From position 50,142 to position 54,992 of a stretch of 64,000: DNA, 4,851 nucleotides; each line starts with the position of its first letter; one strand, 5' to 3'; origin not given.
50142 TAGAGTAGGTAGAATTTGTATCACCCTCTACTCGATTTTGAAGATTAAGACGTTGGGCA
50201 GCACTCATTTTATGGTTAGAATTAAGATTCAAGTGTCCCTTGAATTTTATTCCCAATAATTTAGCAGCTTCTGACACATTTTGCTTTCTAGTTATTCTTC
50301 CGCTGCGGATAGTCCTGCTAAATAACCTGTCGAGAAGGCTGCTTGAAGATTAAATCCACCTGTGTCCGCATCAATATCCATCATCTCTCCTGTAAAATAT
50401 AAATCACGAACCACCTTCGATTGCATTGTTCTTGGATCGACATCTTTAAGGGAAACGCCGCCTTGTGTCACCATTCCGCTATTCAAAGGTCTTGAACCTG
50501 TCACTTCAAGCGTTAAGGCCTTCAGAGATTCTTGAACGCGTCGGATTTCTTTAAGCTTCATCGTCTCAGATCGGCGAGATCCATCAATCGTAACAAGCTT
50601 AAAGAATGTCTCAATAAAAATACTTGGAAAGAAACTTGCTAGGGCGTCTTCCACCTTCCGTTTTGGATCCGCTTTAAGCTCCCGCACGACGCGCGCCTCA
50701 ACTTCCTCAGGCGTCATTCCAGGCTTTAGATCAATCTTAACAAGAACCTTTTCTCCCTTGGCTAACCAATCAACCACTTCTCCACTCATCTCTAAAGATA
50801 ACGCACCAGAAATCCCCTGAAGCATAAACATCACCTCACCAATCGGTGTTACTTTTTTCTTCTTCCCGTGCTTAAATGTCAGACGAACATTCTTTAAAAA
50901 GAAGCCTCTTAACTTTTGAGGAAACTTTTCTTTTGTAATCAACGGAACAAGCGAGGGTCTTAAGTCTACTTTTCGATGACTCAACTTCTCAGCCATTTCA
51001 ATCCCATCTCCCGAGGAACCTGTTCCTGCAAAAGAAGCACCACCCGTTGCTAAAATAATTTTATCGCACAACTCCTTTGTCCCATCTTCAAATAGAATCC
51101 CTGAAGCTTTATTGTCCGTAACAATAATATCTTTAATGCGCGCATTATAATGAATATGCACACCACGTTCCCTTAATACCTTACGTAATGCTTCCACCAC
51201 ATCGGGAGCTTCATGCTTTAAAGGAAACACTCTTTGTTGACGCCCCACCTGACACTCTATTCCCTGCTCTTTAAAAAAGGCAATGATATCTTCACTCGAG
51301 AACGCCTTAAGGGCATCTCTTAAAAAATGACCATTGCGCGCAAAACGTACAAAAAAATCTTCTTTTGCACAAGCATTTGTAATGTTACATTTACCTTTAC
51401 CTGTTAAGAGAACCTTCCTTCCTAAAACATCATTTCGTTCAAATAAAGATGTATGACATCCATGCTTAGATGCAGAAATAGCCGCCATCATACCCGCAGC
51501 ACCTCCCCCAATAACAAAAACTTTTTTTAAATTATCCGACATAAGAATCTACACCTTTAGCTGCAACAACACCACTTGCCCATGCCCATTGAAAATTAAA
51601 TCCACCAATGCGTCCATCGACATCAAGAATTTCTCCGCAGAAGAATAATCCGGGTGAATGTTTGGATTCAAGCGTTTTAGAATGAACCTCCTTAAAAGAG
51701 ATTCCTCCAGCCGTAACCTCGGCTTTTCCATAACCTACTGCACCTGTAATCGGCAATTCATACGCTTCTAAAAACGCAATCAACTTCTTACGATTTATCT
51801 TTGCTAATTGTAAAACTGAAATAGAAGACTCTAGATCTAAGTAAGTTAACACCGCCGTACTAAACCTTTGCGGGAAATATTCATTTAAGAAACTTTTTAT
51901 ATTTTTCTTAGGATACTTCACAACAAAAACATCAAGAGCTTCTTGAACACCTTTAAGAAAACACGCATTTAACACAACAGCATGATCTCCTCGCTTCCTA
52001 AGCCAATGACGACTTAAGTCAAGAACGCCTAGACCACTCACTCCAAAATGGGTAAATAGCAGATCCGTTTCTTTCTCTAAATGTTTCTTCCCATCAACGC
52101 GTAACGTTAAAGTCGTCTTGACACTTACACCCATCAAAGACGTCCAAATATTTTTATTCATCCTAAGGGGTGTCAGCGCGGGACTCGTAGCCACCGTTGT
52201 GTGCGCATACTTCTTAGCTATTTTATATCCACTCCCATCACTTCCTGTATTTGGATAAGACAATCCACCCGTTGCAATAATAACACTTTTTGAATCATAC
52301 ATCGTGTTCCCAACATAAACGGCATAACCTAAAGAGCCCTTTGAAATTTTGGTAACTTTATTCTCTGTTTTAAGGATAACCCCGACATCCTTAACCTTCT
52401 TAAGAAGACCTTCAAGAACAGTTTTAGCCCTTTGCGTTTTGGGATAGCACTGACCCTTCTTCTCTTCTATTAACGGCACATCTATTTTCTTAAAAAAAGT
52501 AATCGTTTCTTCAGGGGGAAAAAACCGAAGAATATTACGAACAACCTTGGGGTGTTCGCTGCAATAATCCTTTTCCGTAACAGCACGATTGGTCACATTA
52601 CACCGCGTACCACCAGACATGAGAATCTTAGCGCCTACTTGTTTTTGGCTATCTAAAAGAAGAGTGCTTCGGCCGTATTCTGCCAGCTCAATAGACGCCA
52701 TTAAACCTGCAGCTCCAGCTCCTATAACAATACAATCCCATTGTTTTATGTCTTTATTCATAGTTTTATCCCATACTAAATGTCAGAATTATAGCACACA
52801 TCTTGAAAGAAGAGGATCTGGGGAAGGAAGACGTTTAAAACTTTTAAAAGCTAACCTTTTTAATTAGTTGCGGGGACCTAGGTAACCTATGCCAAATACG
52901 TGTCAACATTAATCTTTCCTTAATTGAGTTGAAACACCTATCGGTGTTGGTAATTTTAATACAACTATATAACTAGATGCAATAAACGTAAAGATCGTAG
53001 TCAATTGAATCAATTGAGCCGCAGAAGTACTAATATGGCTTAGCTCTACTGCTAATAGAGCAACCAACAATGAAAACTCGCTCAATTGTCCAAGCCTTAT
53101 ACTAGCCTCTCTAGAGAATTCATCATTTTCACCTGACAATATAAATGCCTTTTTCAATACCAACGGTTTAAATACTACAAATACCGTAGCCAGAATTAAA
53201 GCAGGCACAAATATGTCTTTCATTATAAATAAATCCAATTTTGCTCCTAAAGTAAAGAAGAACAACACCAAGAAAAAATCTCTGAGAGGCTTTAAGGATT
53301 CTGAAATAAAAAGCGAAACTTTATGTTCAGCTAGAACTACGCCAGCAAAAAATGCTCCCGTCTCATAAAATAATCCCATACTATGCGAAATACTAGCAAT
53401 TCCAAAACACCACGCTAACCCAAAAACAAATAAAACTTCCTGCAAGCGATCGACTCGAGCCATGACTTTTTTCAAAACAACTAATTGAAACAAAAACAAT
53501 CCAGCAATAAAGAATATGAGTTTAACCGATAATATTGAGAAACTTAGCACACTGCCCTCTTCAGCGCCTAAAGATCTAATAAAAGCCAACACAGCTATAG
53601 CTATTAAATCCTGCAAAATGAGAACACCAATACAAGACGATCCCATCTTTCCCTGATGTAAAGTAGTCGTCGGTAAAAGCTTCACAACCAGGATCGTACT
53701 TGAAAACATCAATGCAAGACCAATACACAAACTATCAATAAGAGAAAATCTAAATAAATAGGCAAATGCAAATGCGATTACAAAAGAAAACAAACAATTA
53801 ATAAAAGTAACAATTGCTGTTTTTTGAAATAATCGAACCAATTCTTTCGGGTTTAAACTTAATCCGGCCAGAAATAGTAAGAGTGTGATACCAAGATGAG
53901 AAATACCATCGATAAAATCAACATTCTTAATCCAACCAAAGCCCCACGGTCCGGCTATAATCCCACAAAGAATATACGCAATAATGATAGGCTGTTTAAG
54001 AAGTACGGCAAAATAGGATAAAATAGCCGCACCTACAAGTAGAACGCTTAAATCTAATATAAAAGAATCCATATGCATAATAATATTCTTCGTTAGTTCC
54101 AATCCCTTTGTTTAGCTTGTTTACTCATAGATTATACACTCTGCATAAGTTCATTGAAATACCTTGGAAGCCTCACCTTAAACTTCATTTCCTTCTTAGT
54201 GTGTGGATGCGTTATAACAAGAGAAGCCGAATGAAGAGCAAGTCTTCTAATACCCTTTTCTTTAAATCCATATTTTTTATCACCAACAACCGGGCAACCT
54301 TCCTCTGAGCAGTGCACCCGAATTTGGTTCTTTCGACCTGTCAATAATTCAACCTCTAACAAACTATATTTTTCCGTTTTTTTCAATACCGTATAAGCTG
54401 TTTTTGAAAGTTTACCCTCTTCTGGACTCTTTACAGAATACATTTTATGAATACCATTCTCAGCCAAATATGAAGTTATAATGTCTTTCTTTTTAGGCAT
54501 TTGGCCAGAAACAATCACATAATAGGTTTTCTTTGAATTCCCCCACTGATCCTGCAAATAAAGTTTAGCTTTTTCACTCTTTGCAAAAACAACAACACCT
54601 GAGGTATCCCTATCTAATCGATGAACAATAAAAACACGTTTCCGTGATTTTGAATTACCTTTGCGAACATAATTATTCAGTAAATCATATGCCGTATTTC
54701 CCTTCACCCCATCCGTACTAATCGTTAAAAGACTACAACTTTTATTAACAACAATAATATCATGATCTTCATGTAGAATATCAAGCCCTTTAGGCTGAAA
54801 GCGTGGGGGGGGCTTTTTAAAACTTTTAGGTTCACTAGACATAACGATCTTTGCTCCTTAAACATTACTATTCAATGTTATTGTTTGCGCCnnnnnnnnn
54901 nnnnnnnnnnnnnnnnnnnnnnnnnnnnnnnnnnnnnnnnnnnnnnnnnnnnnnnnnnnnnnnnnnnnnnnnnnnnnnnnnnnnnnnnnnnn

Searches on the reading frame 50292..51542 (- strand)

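Call 45: search_protein_families(library=pfam, proteins=[window:50292-51542:-], max_evalue=0.00001)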
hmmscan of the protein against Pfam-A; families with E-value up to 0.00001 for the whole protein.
window:50292-51542:- (416 aa): 10 families
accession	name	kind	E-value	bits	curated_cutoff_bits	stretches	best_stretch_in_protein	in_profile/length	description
PF03486.20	HI0933_like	-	4.3e-82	275.7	50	1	7-410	2-242/244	HI0933-like protein Rossmann domain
PF22780.1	HI0933_like_1st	-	7.3e-26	91.4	27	1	195-355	1-162/165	HI0933-like protein barrel and H2TH domain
PF07992.20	Pyr_redox_2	-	4.6e-12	46.4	26.1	0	7-47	2-43/291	Pyridine nucleotide-disulphide oxidoreductase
PF12831.13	FAD_oxidored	-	1.3e-11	44.9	27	1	8-156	2-133/416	FAD dependent oxidoreductase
PF01134.28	GIDA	-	1.5e-11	44.5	22.1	1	7-168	1-150/391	Glucose inhibited division protein A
PF00070.33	Pyr_redox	-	3.7e-11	43.8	22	0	7-42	1-36/82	Pyridine nucleotide-disulphide oxidoreductase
PF01266.30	DAO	-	1.5e-10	41.6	27.9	0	113-170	149-206/353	FAD dependent oxidoreductase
PF00890.30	FAD_binding_2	-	1.8e-09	37.7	20.4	0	8-39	2-33/414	FAD binding domain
PF13738.12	Pyr_redox_3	-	3.6e-06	26.9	30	0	10-37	2-30/305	Pyridine nucleotide-disulphide oxidoreductase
PF13450.12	NAD_binding_8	-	7.4e-06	26.6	21.9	0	10-41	1-32/68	NAD(P)-binding Rossmann-like domain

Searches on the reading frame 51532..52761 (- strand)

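Call 45: search_protein_families(library=pfam, proteins=[window:51532-52761:-], max_evalue=0.00001)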
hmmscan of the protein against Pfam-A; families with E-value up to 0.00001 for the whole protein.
window:51532-52761:- (409 aa): 7 families
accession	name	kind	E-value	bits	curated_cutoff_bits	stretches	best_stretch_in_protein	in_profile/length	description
PF03486.20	HI0933_like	-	1.5e-79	267.4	50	1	9-402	2-243/244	HI0933-like protein Rossmann domain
PF22780.1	HI0933_like_1st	-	1.8e-21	77.1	27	1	194-349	2-165/165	HI0933-like protein barrel and H2TH domain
PF13738.12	Pyr_redox_3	-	1.5e-11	44.6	30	1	78-178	43-147/305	Pyridine nucleotide-disulphide oxidoreductase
PF00890.30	FAD_binding_2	-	4.5e-09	36.4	20.4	1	9-72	1-65/414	FAD binding domain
PF01266.30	DAO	-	1.6e-08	34.9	27.9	0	9-43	1-35/353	FAD dependent oxidoreductase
PF07992.20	Pyr_redox_2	-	6.3e-08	32.8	26.1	1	9-177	2-119/291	Pyridine nucleotide-disulphide oxidoreductase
PF01134.28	GIDA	-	1.4e-07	31.3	22.1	0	9-166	1-150/391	Glucose inhibited division protein A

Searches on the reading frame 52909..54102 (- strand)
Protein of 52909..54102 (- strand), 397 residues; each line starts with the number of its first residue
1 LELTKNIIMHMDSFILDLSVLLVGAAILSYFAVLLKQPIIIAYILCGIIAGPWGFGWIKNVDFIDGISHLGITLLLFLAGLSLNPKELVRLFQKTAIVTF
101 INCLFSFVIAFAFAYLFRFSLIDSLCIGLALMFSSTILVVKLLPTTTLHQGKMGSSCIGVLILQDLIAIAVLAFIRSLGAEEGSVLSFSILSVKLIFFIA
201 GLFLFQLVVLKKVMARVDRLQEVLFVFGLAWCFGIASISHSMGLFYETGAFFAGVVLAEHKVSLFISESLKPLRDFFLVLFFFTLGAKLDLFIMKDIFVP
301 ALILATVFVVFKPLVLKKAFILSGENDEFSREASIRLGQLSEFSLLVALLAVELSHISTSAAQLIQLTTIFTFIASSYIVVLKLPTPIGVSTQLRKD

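Call 45: search_protein_families(library=pfam, proteins=[window:52909-54102:-], max_evalue=0.00001)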
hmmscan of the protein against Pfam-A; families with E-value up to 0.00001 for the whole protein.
window:52909-54102:- (397 aa): 1 family
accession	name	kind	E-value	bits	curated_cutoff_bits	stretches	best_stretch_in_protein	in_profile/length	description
PF00999.27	Na_H_Exchanger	-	1.6e-47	162.6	26.2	1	25-374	4-363/375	Sodium/hydrogen exchanger, transmembrane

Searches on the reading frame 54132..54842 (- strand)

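Call 45: search_protein_families(library=pfam, proteins=[window:54132-54842:-], max_evalue=0.00001)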
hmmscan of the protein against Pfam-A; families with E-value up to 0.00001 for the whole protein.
window:54132-54842:- (236 aa): 1 family
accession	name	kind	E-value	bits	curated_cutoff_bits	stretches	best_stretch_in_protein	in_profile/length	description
PF00849.27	PseudoU_synth_2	-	8.5e-30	104.4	26.8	1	28-179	1-151/152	RNA pseudouridylate synthase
